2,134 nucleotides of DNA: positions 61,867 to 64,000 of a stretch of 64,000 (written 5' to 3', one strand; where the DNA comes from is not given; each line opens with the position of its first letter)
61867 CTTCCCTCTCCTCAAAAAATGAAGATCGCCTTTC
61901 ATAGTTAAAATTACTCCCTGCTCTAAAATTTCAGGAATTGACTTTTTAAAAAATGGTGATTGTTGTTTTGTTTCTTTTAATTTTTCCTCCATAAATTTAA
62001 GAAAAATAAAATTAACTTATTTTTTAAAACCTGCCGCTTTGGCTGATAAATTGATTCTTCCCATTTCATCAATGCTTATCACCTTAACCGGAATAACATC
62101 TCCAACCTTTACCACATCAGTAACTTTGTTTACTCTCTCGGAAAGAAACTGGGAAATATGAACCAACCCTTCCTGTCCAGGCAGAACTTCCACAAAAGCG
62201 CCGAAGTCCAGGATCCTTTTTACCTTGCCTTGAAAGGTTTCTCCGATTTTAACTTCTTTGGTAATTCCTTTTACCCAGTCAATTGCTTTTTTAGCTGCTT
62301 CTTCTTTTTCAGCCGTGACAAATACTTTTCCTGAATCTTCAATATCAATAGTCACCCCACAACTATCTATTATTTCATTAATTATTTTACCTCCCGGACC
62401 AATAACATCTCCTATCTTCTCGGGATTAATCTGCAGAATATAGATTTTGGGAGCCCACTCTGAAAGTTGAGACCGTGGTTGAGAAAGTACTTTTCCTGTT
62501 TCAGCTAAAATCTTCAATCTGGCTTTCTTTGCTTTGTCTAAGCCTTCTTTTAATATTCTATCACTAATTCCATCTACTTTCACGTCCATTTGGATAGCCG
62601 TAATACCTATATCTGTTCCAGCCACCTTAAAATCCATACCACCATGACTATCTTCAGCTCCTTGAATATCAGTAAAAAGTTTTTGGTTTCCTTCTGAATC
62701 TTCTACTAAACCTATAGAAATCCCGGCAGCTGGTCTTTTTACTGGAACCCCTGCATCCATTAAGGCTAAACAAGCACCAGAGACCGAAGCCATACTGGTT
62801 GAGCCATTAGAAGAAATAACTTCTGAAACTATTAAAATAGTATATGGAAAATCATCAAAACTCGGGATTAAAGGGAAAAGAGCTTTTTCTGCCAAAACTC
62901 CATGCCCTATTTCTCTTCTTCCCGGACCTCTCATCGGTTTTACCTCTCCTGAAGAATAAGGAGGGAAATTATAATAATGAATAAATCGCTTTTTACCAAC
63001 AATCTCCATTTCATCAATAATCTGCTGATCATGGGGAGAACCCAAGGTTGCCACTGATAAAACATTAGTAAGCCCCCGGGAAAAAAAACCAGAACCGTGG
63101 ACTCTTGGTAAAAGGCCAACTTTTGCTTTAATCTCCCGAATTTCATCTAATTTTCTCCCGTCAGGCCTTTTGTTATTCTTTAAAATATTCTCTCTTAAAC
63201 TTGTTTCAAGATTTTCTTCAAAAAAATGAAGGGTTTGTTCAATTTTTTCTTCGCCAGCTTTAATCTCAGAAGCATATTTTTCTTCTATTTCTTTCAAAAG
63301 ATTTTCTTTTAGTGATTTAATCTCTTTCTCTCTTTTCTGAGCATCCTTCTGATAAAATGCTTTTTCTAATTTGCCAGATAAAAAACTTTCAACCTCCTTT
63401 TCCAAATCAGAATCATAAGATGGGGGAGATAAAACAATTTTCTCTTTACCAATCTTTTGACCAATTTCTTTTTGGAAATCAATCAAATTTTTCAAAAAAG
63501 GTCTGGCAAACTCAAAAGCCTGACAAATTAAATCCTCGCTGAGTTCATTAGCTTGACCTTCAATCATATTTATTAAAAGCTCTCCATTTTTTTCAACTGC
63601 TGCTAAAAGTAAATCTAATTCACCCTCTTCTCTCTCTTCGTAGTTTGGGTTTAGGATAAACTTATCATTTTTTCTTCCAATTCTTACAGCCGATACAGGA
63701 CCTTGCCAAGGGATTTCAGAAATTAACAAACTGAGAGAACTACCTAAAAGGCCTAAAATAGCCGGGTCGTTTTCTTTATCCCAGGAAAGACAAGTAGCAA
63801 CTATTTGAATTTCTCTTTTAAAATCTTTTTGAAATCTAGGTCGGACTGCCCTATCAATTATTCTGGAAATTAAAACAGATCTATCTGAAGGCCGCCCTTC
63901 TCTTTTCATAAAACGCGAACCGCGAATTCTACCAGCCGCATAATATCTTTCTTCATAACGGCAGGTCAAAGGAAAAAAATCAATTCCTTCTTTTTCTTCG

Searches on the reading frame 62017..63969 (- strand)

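Call 82: search_protein_families(library=pfam, proteins=[window:62017-63969:-], max_evalue=0.00001)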
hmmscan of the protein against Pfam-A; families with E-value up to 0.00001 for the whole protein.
window:62017-63969:- (650 aa): 5 families
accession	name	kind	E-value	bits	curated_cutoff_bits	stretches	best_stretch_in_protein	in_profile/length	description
PF01138.27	RNase_PH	-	4e-40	137.7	25.5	2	276-409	1-130/130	3' exoribonuclease family, domain 1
PF03725.20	RNase_PH_C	-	3.5e-17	62.5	20.8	1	90-155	1-64/67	3' exoribonuclease family, domain 2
PF00575.29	S1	-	5e-17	62.5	22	1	573-644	2-74/74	S1 RNA binding domain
PF00013.35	KH_1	-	6.3e-10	39.1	21.5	1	511-566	3-64/66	KH domain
PF03726.19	PNPase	-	1.7e-09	38.5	24.6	1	188-273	1-81/81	Polyribonucleotide nucleotidyltransferase, RNA binding domain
